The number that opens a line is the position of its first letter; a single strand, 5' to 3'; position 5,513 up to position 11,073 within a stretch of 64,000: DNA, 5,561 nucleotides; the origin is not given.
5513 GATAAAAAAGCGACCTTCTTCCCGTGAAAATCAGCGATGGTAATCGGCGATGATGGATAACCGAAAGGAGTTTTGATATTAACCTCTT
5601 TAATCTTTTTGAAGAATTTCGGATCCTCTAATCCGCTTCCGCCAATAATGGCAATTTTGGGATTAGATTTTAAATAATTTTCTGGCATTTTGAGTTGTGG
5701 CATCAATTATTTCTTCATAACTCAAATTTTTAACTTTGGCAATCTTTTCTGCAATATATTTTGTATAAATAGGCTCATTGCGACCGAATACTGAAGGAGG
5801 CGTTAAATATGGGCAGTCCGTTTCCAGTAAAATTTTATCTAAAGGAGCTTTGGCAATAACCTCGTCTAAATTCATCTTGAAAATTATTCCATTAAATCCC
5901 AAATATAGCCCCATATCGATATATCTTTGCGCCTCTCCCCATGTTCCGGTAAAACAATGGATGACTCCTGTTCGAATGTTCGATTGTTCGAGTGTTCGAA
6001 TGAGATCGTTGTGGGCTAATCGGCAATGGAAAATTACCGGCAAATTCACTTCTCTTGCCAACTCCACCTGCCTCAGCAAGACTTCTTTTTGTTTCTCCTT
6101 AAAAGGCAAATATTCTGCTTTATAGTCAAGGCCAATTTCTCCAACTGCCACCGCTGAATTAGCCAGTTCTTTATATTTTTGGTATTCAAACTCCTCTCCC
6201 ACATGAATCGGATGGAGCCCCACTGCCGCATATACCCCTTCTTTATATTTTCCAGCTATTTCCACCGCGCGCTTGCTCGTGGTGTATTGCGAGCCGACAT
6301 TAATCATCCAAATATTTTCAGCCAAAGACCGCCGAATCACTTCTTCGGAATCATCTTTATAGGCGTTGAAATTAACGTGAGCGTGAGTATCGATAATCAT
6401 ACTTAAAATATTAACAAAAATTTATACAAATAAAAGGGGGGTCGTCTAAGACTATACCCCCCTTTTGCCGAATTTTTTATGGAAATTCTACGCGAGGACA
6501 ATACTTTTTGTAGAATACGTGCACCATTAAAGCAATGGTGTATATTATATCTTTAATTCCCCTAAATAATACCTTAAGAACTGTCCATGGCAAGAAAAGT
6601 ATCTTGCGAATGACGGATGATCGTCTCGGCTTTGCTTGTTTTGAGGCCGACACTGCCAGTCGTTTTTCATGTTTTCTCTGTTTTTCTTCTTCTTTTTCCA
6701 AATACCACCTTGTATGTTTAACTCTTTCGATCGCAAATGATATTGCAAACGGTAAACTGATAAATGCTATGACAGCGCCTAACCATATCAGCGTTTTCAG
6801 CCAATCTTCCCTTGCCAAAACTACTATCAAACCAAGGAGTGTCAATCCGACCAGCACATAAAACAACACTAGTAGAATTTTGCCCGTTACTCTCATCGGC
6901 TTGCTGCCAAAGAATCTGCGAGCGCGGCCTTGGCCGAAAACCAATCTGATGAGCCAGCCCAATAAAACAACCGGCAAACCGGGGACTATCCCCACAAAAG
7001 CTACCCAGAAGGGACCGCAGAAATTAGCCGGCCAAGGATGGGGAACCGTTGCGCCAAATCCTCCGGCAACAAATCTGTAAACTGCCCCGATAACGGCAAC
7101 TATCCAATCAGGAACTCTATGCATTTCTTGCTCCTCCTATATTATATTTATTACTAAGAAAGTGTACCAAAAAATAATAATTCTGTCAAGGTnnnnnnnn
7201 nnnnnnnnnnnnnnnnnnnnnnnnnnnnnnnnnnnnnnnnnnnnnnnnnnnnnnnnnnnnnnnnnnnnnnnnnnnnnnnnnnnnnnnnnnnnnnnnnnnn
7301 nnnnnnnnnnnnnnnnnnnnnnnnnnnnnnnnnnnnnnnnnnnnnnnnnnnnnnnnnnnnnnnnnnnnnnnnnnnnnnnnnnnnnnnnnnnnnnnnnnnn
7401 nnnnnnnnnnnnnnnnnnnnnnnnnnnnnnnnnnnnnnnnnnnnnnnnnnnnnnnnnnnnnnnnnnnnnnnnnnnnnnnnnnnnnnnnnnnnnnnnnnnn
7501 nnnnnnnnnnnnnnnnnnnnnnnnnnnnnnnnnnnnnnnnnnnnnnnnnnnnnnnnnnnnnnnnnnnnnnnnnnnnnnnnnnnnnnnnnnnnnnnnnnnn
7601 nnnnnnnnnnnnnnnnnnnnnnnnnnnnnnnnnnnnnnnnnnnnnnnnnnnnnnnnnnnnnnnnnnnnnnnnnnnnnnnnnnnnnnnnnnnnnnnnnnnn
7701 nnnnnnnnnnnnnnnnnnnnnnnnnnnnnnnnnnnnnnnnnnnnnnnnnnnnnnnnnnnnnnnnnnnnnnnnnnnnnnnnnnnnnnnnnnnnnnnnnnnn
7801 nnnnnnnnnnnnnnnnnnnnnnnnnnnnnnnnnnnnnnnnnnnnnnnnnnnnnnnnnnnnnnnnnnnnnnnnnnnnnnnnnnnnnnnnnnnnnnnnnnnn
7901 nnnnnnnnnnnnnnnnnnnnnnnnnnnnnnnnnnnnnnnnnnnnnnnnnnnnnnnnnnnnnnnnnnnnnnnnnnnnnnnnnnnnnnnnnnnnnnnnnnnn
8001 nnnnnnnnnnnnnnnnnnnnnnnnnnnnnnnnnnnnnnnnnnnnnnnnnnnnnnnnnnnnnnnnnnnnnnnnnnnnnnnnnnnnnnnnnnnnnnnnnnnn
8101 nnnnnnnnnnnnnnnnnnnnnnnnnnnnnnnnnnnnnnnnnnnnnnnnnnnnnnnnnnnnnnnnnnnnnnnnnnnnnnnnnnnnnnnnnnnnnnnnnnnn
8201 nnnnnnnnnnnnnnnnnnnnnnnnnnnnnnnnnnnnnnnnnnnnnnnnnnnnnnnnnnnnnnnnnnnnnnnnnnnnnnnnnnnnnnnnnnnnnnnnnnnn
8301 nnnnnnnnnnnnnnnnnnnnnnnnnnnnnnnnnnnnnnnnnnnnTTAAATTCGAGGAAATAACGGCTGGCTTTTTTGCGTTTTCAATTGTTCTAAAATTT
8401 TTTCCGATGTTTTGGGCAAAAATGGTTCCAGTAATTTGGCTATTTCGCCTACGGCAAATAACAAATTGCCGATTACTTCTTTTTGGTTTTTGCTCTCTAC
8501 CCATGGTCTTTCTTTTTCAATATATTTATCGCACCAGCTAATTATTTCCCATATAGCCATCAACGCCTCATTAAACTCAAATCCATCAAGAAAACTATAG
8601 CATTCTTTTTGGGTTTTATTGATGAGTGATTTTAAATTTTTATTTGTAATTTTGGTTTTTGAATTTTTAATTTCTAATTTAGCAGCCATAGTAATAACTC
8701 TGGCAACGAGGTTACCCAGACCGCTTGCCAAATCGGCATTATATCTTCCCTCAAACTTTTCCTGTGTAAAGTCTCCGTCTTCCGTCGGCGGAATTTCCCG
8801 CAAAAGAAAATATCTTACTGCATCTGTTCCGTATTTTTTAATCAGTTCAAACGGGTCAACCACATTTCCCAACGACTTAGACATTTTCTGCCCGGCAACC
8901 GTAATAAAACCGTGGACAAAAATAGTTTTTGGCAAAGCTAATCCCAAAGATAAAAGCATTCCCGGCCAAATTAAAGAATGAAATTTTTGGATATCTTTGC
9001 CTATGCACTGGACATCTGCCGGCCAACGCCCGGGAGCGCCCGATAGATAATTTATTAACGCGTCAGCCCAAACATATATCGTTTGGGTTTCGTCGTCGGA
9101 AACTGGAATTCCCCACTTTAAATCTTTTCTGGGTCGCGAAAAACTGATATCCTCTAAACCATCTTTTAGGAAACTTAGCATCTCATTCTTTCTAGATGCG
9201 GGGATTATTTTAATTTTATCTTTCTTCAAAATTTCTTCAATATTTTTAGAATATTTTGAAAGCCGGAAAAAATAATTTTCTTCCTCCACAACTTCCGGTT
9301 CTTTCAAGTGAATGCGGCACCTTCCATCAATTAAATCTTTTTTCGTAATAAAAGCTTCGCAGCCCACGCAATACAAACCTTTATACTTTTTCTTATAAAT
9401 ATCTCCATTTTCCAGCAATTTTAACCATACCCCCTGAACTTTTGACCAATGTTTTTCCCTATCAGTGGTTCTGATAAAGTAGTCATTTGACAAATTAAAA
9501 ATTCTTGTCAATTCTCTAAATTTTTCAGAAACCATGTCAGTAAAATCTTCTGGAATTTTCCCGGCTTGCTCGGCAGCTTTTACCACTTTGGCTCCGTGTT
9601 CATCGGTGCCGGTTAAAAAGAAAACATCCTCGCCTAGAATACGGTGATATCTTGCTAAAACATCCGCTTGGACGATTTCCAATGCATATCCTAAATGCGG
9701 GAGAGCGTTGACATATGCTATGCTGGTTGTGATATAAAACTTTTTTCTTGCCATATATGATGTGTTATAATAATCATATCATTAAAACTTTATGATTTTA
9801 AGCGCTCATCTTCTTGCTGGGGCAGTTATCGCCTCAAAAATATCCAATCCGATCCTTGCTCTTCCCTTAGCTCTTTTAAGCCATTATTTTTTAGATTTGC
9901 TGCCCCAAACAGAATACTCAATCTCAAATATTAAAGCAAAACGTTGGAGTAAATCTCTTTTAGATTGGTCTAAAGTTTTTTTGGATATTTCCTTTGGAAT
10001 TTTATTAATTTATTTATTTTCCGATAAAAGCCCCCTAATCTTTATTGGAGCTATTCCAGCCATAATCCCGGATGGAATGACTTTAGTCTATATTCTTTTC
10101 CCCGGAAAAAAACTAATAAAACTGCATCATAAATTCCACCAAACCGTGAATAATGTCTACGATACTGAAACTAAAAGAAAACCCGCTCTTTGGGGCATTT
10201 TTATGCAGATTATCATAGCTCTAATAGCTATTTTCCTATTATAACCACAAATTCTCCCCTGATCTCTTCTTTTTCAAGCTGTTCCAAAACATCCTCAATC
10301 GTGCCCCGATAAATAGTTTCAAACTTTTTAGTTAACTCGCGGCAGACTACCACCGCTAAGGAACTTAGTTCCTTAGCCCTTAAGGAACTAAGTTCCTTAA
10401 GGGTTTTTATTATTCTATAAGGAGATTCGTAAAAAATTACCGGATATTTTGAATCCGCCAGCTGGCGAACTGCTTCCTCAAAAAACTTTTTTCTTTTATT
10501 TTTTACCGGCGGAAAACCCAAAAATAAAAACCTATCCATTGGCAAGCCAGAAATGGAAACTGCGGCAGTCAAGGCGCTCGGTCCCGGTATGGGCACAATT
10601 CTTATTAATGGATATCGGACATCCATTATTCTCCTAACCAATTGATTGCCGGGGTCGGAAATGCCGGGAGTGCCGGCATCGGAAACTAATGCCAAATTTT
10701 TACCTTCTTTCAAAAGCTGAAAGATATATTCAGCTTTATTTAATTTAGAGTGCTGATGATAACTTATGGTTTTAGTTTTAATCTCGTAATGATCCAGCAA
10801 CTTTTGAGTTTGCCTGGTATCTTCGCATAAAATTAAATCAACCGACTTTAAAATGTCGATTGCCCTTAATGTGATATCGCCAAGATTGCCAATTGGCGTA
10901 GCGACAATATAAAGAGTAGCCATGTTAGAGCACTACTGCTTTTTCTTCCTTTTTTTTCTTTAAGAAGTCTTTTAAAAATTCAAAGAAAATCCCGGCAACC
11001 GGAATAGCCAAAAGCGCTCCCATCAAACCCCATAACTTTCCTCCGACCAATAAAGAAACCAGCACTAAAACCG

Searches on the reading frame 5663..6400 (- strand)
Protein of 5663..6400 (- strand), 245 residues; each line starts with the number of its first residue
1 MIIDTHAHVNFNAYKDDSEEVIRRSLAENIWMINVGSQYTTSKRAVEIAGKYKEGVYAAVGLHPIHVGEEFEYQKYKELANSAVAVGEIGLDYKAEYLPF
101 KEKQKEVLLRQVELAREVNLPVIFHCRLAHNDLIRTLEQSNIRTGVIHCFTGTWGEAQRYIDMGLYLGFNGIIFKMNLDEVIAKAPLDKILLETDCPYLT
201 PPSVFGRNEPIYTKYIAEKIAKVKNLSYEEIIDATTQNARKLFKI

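Call 70: search_protein_families(library=pfam, proteins=[window:5663-6400:-], max_evalue=0.00001)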
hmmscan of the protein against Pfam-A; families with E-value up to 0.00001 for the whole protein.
window:5663-6400:- (245 aa): 1 family
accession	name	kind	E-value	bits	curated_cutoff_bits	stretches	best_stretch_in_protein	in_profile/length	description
PF01026.27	TatD_DNase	-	2e-72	244.1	27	1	3-244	1-253/253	TatD related DNase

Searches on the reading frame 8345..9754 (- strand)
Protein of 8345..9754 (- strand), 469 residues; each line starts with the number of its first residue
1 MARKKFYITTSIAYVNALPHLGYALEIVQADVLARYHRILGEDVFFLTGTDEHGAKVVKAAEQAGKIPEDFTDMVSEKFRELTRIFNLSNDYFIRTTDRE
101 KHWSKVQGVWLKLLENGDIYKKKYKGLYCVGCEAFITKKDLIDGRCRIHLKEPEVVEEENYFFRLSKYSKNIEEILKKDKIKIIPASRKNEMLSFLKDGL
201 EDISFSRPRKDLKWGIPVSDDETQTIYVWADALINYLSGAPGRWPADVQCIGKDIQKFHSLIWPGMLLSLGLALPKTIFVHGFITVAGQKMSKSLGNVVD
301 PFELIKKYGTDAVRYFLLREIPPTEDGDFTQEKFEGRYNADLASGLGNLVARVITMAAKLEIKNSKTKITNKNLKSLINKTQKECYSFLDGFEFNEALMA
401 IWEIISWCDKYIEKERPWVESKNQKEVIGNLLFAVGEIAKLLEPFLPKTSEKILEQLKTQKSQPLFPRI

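Call 71: search_protein_families(library=pfam, proteins=[window:8345-9754:-], max_evalue=0.00001)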
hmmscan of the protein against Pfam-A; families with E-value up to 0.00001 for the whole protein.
window:8345-9754:- (469 aa): 4 families
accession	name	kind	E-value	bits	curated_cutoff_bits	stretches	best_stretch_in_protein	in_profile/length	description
PF09334.17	tRNA-synt_1g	-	4.9e-101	338.8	20.1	2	132-353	155-390/391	tRNA synthetases class I (M)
PF00133.28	tRNA-synt_1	-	8.5e-31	107.6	22.7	2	243-320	326-404/414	tRNA synthetases class I (I, L, M and V)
PF01406.26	tRNA-synt_1e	-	1.5e-14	54.6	27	1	279-319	241-282/301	tRNA synthetases class I (C) catalytic domain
PF08264.19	Anticodon_1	-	1.3e-11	45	25.1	1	372-462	2-98/148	Anticodon-binding domain of tRNA ligase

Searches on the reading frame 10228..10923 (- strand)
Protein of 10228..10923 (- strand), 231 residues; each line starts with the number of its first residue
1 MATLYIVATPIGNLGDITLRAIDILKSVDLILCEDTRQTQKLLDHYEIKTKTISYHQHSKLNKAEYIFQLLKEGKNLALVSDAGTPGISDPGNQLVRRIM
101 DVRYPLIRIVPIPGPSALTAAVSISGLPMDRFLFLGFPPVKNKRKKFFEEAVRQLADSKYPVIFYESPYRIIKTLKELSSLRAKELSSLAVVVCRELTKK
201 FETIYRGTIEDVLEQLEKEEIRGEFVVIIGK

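Call 71: search_protein_families(library=pfam, proteins=[window:10228-10923:-], max_evalue=0.00001)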
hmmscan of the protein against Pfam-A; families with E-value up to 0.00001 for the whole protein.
window:10228-10923:- (231 aa): 1 family
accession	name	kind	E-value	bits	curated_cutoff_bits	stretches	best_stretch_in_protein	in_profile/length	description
PF00590.25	TP_methylase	-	5.6e-33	115.1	27.8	1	3-212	1-211/212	Tetrapyrrole (Corrin/Porphyrin) Methylases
